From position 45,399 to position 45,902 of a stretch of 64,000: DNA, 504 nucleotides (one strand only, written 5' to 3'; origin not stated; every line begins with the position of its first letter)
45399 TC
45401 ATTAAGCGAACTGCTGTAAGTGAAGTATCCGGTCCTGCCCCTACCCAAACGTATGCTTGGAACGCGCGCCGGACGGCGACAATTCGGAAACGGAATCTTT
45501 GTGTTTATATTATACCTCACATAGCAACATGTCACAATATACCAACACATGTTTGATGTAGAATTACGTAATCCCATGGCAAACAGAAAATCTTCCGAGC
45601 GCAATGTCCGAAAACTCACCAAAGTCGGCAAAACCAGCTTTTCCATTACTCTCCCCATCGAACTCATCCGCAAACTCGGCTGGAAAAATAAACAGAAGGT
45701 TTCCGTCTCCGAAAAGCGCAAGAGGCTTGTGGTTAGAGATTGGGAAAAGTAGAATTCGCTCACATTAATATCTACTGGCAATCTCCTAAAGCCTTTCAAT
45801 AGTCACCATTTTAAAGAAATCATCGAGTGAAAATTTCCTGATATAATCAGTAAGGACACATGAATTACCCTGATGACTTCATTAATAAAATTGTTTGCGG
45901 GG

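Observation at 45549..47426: Compact R-M module: AbrB/MazE-type small protein, then a beta-class SPPY methyltransferase, then an MvaI/BcnI-like endonuclease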

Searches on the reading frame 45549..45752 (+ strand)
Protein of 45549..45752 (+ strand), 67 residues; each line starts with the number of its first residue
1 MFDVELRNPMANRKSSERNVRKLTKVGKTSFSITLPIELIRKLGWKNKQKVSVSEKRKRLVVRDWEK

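Call 3: search_protein_families(library=pfam, proteins=[window:45549-45752:+], max_evalue=0.1)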
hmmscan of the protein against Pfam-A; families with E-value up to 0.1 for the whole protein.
window:45549-45752:+ (67 aa): 1 family
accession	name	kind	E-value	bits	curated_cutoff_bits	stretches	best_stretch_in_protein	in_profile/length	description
PF04014.23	MazE_antitoxin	-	1.7e-05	25.1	24.7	1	29-63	6-41/48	Antidote-toxin recognition MazE, bacterial antitoxin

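Call 4: search_protein_families(library=ncbifam, proteins=[window:45549-45752:+], max_evalue=0.1)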
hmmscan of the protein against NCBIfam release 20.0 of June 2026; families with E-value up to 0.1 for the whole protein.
window:45549-45752:+ (67 aa): 1 family
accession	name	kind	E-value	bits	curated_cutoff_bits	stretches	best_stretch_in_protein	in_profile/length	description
TIGR02609.1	doc_partner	hypoth_equivalog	0.068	13.6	55.9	1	21-62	1-41/74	putative addiction module antidote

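Call 15: find_homologous_proteins(query=window:45549-45752:+, max_evalue=0.01)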
Query window:45549-45752:+ (67 aa): 1 proteins with E <= 0.01 among 1 candidates.
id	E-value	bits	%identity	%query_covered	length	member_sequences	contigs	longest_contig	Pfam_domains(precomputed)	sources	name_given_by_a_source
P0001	1.6e-11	62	51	87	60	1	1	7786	-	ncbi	ncbi:MAG: AbrB/MazE/SpoVT family DNA-binding domain-containing protein [bacterium]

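Call 17: find_encoding_contigs(protein=P0001, flank=8000)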
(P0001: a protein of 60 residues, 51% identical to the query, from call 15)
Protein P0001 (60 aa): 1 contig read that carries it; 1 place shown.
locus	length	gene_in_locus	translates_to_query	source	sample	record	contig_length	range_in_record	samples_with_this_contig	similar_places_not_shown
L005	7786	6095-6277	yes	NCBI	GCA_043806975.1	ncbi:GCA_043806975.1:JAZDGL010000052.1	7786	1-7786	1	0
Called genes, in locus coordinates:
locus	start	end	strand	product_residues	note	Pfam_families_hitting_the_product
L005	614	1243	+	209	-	PF03575:Peptidase_S51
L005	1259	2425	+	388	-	-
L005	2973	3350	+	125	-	PF13560:HTH_31, PF12844:HTH_19 (weak)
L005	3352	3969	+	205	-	PF06114:Peptidase_M78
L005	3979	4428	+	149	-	PF13302:Acetyltransf_3, PF13420:Acetyltransf_4, PF00583:Acetyltransf_1, PF13673:Acetyltransf_10, PF13508:Acetyltransf_7, PF08445:FR47 (weak)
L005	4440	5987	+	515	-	PF02689:Herpes_Helicase (faint), PF05970:PIF1, PF13245:AAA_19, PF13401:AAA_22 (faint), PF13604:AAA_30, PF01443:Viral_helicase1 (faint), PF21530:Pif1_2B_dom (weak), PF13280:WYL (weak)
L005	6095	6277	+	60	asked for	-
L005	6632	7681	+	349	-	PF00561:Abhydrolase_1, PF12146:Hydrolase_4, PF12697:Abhydrolase_6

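Call 26: search_protein_families(library=pfam, alignment_id=A2, max_evalue=0.01)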
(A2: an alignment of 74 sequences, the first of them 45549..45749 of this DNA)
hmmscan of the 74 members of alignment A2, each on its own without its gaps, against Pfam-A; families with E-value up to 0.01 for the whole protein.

A. member 1, window:45549-45749:+ (67 aa): 1 family
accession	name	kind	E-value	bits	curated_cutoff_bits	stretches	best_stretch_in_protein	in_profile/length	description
PF04014.23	MazE_antitoxin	-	1.7e-05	25.1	24.7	1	29-63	6-41/48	Antidote-toxin recognition MazE, bacterial antitoxin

B. families by the number of members that match (of 74 scanned): 30 families (the first 25 are shown)
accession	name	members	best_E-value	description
PF01381.28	HTH_3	2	2.8e-16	Helix-turn-helix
PF01541.30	GIY-YIG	2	2.8e-15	GIY-YIG catalytic domain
PF00376.29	MerR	2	4.3e-12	MerR family regulatory protein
PF13411.12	MerR_1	2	8.3e-09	MerR HTH family regulatory protein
PF12728.13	HTH_17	2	1.6e-08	Helix-turn-helix domain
PF13551.12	HTH_29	2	0.00062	Winged helix-turn helix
PF13384.12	HTH_23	2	0.00064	Homeodomain-like domain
PF13518.12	HTH_28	2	0.002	Helix-turn-helix domain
PF08220.18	HTH_DeoR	2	0.0025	DeoR-like helix-turn-helix domain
PF00380.25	Ribosomal_S9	1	3.2e-43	Ribosomal protein S9/S16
PF12643.12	MazG-like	1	1.9e-19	MazG-like family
PF07927.17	HicA_toxin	1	1.2e-17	HicA toxin of bacterial toxin-antitoxin,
PF02661.23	Fic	1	4.2e-13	Fic/DOC family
PF01797.21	Y1_Tnp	1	1.1e-10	Transposase IS200 like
PF12844.13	HTH_19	1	4.7e-09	Helix-turn-helix domain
PF04014.23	MazE_antitoxin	1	1.7e-05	Antidote-toxin recognition MazE, bacterial antitoxin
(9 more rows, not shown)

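Call 34: find_related_loci(query=A3, collection=metagenome_contigs, flank=5000)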
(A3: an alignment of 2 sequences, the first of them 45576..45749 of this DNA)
Query A3 (58 aa) in metagenome_contigs; peptide patterns used: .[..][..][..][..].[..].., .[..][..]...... (x = any residue, [..] = any of these).
565 stretches matched a pattern; 169 encode a relative of the query (tblastn E <= 1e-3); the best 80 are kept; 80 distinct loci.
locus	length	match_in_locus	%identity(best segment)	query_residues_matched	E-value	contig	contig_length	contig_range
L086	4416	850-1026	58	1-57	3e-18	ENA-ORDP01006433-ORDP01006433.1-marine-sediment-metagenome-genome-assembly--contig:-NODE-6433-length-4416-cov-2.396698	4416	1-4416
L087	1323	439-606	57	1-56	8e-18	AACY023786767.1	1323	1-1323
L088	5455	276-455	58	1-58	7e-18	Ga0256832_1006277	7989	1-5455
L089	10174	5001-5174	53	1-58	7e-18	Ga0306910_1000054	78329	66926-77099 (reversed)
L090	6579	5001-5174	53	1-58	7e-18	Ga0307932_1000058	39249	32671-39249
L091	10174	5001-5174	53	1-58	7e-18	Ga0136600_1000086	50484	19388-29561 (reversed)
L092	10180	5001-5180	55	1-58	9e-18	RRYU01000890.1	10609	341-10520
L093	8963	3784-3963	60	1-57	1e-17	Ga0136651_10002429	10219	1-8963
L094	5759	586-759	48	1-58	1e-17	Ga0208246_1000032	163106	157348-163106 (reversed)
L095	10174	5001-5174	48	1-58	1e-17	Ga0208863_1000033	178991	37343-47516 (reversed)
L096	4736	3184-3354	53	1-57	1e-17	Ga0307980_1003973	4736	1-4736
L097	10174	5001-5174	52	1-58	1e-17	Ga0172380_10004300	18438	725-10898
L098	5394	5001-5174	52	1-58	2e-17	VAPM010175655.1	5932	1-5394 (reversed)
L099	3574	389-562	52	1-58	3e-17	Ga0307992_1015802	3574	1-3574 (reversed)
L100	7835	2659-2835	54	1-58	5e-17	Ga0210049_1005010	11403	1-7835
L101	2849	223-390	52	1-56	4e-17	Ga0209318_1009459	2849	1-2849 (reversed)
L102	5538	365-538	53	1-58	5e-17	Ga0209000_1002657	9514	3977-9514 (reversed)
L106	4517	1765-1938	50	1-58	6e-17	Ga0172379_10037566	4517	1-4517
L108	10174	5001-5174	55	1-58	2e-16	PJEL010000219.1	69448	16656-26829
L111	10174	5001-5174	52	1-58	2e-16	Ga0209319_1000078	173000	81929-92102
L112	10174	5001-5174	50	1-56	2e-16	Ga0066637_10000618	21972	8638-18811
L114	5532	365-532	50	1-56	3e-16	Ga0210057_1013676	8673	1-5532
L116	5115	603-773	54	1-56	4e-16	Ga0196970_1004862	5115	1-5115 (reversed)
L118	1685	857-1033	49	1-58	4e-16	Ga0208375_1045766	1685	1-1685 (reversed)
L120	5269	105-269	56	1-55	6e-16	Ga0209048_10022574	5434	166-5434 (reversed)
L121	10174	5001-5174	52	1-58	5e-16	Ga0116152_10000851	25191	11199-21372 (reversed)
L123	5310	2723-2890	52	3-58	9e-16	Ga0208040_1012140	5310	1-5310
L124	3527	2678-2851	53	1-56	1e-15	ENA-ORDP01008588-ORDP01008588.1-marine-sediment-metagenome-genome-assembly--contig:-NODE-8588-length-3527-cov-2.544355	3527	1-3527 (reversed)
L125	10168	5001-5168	57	4-58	1e-15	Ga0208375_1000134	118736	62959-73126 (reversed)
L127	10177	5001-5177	54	1-56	1e-15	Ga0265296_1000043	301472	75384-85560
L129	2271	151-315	51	1-55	2e-15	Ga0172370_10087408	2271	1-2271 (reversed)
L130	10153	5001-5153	51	8-58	1e-15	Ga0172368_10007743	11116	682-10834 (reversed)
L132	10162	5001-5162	56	4-56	2e-15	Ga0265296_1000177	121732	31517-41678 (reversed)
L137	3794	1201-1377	51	1-58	4e-15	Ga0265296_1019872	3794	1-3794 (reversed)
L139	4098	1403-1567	51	1-55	3e-15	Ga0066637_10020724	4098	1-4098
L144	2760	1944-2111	48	1-56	5e-15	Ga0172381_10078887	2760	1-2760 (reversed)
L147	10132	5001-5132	59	1-44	8e-15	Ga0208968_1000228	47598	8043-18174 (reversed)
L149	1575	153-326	50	1-58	1e-14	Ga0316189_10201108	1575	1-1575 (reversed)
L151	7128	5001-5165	52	1-56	1e-14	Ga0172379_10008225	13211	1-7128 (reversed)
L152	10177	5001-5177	49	1-58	8e-15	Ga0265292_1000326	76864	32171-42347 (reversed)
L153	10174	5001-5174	47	1-58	1e-14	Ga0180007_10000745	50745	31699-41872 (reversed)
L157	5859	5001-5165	50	1-56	1e-14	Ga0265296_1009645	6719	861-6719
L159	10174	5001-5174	50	1-58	1e-14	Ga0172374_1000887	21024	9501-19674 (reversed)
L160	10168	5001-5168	51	1-57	1e-14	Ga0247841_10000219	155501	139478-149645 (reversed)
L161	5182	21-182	54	4-56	2e-14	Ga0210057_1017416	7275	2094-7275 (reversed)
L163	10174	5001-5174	52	1-58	2e-14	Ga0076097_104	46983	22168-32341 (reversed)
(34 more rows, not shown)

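Call 40: search_protein_families(library=pfam, alignment_id=A4, max_evalue=0.001)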
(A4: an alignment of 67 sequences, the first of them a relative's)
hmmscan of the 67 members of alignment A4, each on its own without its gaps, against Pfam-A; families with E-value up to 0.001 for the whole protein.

A. member 1, L005:6632-7678:+ (349 aa): 4 families
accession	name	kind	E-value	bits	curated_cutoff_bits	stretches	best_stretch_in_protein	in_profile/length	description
PF00561.26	Abhydrolase_1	-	1.6e-20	74.3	25.8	1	77-289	2-220/245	alpha/beta hydrolase fold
PF12697.13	Abhydrolase_6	-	1.3e-13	52.6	26.3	1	78-204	1-113/217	Alpha/beta hydrolase family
PF12146.15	Hydrolase_4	-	4e-12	46.4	27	1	78-318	7-234/239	Serine aminopeptidase, S33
PF00151.25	Lipase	-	0.00023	21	27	1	134-210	129-209/336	Lipase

B. families by the number of members that match (of 67 scanned): 105 families (the first 25 are shown)
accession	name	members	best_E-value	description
PF04851.21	ResIII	4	2e-40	Type III restriction enzyme, res subunit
PF18766.7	SWI2_SNF2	4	2.4e-15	SWI2/SNF2 ATPase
PF02384.22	N6_Mtase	3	1.5e-61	N-6 DNA Methylase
PF07669.17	Eco57I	3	2.7e-21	Eco57I restriction-modification methylase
PF00270.35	DEAD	3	1.3e-10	DEAD/DEAH box helicase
PF20473.4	MmeI_Mtase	3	6.8e-09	MmeI, DNA-methyltransferase domain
PF13588.12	HSDR_N_2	3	8.7e-09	Type I restriction enzyme R protein N terminus (HSDR_N)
PF04313.20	HSDR_N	3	2.8e-06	Type I restriction enzyme R protein N terminus (HSDR_N)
PF02861.25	Clp_N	2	1.2e-31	Clp amino terminal domain, pathogenicity island component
PF00534.26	Glycos_transf_1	2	1.4e-26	Glycosyl transferases group 1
PF02661.23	Fic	2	2.7e-21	Fic/DOC family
PF13692.12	Glyco_trans_1_4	2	4.1e-19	Glycosyl transferases group 1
PF12686.12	DUF3800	2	2.2e-18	Protein of unknown function (DUF3800)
PF13524.12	Glyco_trans_1_2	2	2.7e-11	Glycosyl transferase-like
PF09556.15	RE_HaeIII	1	3.2e-97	HaeIII restriction endonuclease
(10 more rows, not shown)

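Call 41: search_protein_representatives(alignment_id=A3)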
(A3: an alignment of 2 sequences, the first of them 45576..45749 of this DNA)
Query: 2 sequences, 60 profile positions. Proteins with E-value up to 0.001 (for the whole library): 446; up to 1e-10: 133; up to 1e-30: 0. The best 150 are listed.
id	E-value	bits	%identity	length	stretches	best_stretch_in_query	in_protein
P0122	1.1e-20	89.7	-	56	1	4-59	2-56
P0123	1.6e-20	89.2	-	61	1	1-59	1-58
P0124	1.1e-19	86.5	-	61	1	1-59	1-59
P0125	1.3e-19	86.3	-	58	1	1-59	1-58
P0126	1.4e-19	86.1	-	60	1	1-58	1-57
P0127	1.7e-19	85.9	-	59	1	1-59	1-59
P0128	2.2e-19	85.6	-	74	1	1-60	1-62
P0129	5.1e-19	84.4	-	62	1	1-59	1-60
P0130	2.4e-18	82.2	-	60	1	1-59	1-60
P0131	3.9e-18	81.5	-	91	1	1-59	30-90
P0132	5.7e-18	81.0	-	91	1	1-58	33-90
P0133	6.3e-18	80.9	-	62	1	1-59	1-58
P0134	8.2e-18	80.5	-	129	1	1-59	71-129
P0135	1.0e-17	80.2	-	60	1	1-58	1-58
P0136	1.3e-17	79.8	-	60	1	1-58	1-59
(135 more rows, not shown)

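Call 43: search_protein_families(library=pfam, proteins=[L099:675-3572:+, L102:584-2413:+, L108:5180-7045:+, L112:5171-8431:+, L114:636-3188:+, L120:377-2878:+, L125:5176-6834:+, L147:5199-6647:+, L139:1650-2822:+, L127:5212-6291:+], max_evalue=0.00001)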
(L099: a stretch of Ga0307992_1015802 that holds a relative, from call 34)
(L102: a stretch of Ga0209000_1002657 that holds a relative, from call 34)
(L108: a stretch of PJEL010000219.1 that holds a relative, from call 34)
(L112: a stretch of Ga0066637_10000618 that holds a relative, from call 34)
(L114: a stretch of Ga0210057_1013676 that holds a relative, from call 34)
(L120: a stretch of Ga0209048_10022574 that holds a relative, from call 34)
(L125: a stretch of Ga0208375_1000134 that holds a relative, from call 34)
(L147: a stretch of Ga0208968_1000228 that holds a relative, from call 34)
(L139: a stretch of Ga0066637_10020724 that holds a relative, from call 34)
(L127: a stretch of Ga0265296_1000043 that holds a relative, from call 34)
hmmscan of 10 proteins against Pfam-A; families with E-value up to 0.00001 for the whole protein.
L099:675-3572:+ (966 aa): 1 family
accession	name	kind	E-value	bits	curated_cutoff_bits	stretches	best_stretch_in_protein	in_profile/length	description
PF04851.21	ResIII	-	1.3e-16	61.4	22.5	1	153-326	2-163/164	Type III restriction enzyme, res subunit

L102:584-2413:+ (610 aa): 3 families
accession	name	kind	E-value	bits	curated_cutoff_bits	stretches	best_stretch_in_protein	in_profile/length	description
PF13181.12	TPR_8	-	2.6e-07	30.7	25.7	0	320-353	1-34/34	Tetratricopeptide repeat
PF07719.23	TPR_2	-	5.6e-07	29.6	27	0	251-279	6-34/34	Tetratricopeptide repeat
PF13431.12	TPR_17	-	9.7e-06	25.9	24.4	0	344-366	3-25/34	Tetratricopeptide repeat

L108:5180-7045:+ (622 aa): 3 families
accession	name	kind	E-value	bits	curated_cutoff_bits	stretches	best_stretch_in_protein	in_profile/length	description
PF01380.27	SIS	-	4e-53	179.1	25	2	293-419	2-129/131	SIS domain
PF13522.11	GATase_6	-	4.6e-19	69.2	27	1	65-195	7-130/130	Glutamine amidotransferase domain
PF13537.11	GATase_7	-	5.1e-11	43.1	25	1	92-199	20-121/123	Glutamine amidotransferase domain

L112:5171-8431:+ (1087 aa): 3 families
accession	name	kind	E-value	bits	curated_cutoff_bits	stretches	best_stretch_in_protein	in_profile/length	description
PF07669.17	Eco57I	-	2.7e-21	76.8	25.3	1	442-670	2-170/171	Eco57I restriction-modification methylase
PF02384.22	N6_Mtase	-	1.7e-17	64.2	20.4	1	345-463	3-100/311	N-6 DNA Methylase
PF20473.4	MmeI_Mtase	-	6.8e-09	35.7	27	1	393-576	14-154/259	MmeI, DNA-methyltransferase domain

L114:636-3188:+ (851 aa): 4 families
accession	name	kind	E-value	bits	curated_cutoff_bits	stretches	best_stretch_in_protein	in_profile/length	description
PF04851.21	ResIII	-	2.7e-40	138.4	22.5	1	181-335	2-163/164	Type III restriction enzyme, res subunit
PF18766.7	SWI2_SNF2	-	5.7e-15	56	26.7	1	186-362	1-175/221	SWI2/SNF2 ATPase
PF00270.35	DEAD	-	2.7e-10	40.7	26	1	184-335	1-161/167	DEAD/DEAH box helicase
PF13588.12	HSDR_N_2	-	1.8e-08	34.9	25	1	50-114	34-99/110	Type I restriction enzyme R protein N terminus (HSDR_N)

L120:377-2878:+ (834 aa): 5 families
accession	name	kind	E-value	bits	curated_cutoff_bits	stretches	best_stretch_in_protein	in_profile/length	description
PF04851.21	ResIII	-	2e-40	138.8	22.5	1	188-340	4-163/164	Type III restriction enzyme, res subunit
PF18766.7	SWI2_SNF2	-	3.5e-11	43.6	26.7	1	192-341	2-157/221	SWI2/SNF2 ATPase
PF00270.35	DEAD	-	1.5e-10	41.5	26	1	189-343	1-164/167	DEAD/DEAH box helicase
PF13588.12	HSDR_N_2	-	1.2e-06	29.1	25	1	55-120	34-100/110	Type I restriction enzyme R protein N terminus (HSDR_N)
PF04313.20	HSDR_N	-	2.8e-06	27.8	25.1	1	10-119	11-195/198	Type I restriction enzyme R protein N terminus (HSDR_N)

L125:5176-6834:+ (553 aa): 0 families

L147:5199-6647:+ (483 aa): 3 families
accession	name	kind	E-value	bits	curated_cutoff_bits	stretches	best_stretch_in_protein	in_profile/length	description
PF02384.22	N6_Mtase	-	1.5e-61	208.9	20.4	1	151-450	2-305/311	N-6 DNA Methylase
PF07669.17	Eco57I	-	1.5e-10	41.9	25.3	1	270-363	62-165/171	Eco57I restriction-modification methylase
PF12161.14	HsdM_N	-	2.7e-09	38.2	24.5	1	12-107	11-102/135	HsdM N-terminal domain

L139:1650-2822:+ (391 aa): 4 families
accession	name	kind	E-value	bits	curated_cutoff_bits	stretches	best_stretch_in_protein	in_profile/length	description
PF02675.21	AdoMet_dc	-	2.5e-29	102.2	25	1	29-135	1-107/107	S-adenosylmethionine decarboxylase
PF01564.23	Spermine_synth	-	2.5e-24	86.3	22.9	1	217-382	16-172/186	Spermine/spermidine synthase domain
PF17284.7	Spermine_synt_N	-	4.8e-07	30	22.1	1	159-202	10-53/53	Spermidine synthase tetramerisation domain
PF05175.20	MTS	-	7.2e-06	26.2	23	0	211-356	22-151/170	Methyltransferase small domain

L127:5212-6291:+ (360 aa): 3 families
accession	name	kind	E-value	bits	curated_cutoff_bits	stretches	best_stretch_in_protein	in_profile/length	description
PF00534.26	Glycos_transf_1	-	1.4e-26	93.5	26.4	1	176-339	9-169/172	Glycosyl transferases group 1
PF13692.12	Glyco_trans_1_4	-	4.1e-19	69.7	27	1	183-325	2-140/142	Glycosyl transferases group 1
PF13524.12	Glyco_trans_1_2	-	2.7e-11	44.1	25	1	241-357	27-143/144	Glycosyl transferase-like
